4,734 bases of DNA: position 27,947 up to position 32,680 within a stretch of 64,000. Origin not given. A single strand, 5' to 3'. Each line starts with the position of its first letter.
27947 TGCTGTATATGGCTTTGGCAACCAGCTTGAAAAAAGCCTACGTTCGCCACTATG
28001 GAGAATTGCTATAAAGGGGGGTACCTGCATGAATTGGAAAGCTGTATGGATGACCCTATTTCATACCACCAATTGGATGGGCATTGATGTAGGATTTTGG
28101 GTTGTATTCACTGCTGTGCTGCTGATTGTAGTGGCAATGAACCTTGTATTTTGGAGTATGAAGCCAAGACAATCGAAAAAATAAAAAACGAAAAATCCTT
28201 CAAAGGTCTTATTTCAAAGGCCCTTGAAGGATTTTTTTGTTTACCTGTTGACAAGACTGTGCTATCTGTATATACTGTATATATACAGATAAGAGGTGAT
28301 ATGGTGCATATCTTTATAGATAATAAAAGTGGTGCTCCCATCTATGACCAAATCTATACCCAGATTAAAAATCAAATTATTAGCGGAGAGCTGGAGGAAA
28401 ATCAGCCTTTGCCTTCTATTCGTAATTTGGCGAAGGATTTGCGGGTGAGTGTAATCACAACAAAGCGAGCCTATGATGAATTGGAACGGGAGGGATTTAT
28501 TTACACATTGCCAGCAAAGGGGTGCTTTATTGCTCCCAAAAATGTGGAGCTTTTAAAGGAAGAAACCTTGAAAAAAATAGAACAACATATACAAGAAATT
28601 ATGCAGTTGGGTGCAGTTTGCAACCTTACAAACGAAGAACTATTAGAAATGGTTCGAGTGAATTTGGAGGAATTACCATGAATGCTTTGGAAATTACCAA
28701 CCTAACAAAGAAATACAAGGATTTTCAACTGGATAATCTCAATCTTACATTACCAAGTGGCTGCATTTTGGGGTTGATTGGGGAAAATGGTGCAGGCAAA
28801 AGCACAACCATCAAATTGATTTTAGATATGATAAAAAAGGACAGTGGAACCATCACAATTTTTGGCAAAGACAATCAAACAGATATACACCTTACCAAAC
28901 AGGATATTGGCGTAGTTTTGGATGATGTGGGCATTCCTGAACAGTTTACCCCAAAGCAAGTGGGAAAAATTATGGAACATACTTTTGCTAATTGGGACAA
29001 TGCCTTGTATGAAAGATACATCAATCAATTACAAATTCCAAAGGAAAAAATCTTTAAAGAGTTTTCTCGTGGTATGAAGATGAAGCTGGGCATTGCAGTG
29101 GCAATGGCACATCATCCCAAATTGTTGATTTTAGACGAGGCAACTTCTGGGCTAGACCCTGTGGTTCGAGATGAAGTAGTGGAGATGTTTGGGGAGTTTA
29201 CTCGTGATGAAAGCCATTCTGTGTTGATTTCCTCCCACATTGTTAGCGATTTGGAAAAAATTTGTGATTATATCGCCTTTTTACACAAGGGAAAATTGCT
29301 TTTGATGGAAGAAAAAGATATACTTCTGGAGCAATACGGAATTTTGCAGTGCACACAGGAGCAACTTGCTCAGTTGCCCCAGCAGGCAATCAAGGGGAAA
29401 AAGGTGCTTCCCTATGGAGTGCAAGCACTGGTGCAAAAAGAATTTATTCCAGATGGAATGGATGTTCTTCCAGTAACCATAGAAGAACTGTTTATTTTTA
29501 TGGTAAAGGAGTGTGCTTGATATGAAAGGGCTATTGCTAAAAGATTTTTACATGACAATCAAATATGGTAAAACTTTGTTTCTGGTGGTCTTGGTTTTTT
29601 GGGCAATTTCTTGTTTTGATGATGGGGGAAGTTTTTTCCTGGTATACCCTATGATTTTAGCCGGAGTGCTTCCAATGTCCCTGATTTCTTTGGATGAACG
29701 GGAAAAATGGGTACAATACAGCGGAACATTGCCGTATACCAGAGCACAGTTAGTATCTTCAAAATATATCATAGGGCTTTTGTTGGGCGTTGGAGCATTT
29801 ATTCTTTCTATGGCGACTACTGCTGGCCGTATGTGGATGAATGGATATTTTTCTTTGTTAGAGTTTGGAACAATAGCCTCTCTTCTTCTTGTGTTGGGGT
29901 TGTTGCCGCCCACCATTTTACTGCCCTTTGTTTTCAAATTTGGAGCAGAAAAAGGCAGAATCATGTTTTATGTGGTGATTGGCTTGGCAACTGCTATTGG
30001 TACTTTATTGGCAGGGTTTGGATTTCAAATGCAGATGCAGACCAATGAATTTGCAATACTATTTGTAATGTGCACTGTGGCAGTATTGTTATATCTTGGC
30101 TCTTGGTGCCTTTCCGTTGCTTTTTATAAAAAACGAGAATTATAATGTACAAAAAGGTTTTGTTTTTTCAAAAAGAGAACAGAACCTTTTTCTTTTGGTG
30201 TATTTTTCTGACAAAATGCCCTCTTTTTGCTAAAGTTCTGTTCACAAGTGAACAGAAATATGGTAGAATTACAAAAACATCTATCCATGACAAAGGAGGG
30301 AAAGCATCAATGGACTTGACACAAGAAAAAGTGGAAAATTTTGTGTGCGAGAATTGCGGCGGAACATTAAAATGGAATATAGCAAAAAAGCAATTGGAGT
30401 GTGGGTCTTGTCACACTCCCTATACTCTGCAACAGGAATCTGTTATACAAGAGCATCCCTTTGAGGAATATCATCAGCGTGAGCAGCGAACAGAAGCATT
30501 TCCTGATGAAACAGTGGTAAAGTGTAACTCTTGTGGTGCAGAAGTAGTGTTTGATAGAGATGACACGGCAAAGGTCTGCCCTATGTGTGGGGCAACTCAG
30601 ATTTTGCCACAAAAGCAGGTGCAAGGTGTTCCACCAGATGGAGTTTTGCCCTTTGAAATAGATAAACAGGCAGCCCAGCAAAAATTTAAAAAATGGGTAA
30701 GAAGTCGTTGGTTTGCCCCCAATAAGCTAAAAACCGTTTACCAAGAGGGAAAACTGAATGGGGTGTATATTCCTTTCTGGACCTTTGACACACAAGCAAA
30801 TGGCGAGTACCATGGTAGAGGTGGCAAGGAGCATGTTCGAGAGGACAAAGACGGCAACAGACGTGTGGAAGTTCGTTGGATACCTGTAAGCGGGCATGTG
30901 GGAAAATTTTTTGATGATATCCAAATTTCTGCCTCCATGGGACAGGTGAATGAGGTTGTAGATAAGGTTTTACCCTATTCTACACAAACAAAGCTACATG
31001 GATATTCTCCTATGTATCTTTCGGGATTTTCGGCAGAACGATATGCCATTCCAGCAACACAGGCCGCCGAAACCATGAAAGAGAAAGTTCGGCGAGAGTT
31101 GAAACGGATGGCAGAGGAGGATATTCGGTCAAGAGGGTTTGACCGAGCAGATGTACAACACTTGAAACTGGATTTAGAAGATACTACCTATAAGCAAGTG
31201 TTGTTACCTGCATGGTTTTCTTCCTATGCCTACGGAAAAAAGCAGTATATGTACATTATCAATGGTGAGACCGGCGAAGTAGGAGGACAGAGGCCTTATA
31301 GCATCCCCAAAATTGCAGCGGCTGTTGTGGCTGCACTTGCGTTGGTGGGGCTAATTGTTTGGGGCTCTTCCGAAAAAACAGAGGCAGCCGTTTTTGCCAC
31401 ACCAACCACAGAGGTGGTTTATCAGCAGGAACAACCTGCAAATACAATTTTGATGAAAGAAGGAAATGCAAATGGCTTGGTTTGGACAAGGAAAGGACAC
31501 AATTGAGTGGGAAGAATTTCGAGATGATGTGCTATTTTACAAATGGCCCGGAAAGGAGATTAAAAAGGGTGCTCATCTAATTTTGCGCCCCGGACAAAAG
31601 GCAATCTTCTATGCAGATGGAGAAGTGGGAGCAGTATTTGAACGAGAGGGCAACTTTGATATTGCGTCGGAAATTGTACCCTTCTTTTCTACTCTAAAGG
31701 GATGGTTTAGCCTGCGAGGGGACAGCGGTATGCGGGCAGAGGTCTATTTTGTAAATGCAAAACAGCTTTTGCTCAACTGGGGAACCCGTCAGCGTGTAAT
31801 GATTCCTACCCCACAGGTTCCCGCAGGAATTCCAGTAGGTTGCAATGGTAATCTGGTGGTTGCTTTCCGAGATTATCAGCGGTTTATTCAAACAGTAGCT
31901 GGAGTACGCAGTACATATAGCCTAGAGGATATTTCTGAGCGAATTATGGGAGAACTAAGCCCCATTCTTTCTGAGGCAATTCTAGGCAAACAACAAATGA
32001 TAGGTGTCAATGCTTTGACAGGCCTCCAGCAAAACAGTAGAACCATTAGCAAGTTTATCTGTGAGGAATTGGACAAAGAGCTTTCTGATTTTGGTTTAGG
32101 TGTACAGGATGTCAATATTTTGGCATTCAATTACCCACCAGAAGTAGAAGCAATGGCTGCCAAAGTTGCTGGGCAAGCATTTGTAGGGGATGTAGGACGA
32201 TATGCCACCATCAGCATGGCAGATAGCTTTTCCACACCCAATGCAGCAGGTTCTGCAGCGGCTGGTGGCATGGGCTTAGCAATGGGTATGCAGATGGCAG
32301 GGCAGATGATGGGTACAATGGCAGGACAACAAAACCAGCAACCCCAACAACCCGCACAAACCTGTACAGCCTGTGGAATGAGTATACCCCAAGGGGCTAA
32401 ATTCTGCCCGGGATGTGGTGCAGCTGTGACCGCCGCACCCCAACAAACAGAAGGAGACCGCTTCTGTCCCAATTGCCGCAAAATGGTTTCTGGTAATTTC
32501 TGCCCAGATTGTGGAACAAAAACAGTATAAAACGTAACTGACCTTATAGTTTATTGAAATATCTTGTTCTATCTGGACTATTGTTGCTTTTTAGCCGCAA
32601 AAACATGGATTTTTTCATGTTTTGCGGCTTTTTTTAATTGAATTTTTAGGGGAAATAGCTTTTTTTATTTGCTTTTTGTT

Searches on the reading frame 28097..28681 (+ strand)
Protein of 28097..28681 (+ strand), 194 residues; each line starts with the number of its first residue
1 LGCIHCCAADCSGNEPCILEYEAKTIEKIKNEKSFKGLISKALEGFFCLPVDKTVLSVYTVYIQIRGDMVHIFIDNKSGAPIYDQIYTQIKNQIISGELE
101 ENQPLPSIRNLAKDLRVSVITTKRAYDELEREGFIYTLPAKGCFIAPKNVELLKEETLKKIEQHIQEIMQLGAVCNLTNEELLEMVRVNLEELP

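Call 74: search_protein_families(library=pfam, proteins=[window:28097-28681:+], max_evalue=0.00001)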
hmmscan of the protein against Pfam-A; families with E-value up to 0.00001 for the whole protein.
window:28097-28681:+ (194 aa): 1 family
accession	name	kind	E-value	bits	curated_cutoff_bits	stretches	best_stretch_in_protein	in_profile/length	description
PF00392.27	GntR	-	1.7e-14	53.7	27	1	83-145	2-64/64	Bacterial regulatory proteins, gntR family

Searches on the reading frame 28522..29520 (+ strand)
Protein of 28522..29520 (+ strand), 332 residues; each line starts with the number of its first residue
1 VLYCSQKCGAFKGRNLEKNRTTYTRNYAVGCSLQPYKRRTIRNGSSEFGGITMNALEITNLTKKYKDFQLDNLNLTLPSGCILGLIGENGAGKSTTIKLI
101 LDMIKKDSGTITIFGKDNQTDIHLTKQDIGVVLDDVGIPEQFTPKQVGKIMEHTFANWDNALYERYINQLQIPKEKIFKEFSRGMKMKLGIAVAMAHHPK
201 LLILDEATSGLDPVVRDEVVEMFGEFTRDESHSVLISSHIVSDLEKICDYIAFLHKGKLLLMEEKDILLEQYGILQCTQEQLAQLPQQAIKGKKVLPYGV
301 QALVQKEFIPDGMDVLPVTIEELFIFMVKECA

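Call 74: search_protein_families(library=pfam, proteins=[window:28522-29520:+], max_evalue=0.00001)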
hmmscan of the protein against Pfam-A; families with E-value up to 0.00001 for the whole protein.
window:28522-29520:+ (332 aa): 2 families
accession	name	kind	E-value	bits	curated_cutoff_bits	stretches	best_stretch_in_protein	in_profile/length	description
PF00005.33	ABC_tran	-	2.6e-27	96.6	25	1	70-209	1-137/137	ABC transporter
PF13304.12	AAA_21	-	2.2e-10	41.5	27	0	180-239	237-298/304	AAA domain, putative AbiEii toxin, Type IV TA system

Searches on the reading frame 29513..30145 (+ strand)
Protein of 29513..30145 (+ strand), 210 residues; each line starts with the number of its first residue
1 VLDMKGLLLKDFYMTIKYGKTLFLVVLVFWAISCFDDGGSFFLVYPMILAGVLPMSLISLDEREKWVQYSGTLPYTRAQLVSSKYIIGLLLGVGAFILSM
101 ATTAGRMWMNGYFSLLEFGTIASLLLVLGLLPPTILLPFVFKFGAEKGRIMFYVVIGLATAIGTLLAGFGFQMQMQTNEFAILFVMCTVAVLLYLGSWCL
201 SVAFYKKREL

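Call 74: search_protein_families(library=pfam, proteins=[window:29513-30145:+], max_evalue=0.00001)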
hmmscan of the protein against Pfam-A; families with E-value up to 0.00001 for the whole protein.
window:29513-30145:+ (210 aa): 1 family
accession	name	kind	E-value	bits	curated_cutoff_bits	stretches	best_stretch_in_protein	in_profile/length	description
PF13346.12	ABC2_membrane_5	-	5.6e-33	114.7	25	1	6-206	1-205/205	ABC-2 family transporter protein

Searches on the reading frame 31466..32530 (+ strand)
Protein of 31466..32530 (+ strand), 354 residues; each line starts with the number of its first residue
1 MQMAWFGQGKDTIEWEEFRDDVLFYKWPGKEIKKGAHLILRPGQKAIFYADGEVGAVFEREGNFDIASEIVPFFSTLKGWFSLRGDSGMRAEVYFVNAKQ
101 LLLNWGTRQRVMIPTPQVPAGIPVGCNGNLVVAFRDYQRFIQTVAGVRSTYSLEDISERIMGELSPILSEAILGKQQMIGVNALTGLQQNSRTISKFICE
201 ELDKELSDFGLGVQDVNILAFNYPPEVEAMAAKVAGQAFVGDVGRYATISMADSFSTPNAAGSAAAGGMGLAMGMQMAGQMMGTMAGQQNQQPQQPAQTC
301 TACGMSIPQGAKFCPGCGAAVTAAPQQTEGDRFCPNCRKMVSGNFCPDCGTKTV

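Call 74: search_protein_families(library=pfam, proteins=[window:31466-32530:+], max_evalue=0.00001)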
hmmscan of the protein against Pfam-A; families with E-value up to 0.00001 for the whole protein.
window:31466-32530:+ (354 aa): 3 families
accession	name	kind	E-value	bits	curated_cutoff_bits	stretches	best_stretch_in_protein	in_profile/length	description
PF13421.11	Band_7_1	-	1.5e-31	110.1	24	1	29-233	8-205/211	SPFH domain-Band 7 family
PF12773.13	DZR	-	5.7e-09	36.4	27.3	1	300-350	1-45/45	Double zinc ribbon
PF13240.11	Zn_Ribbon_1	-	3.8e-08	33.3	25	1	300-320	2-22/23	zinc-ribbon domain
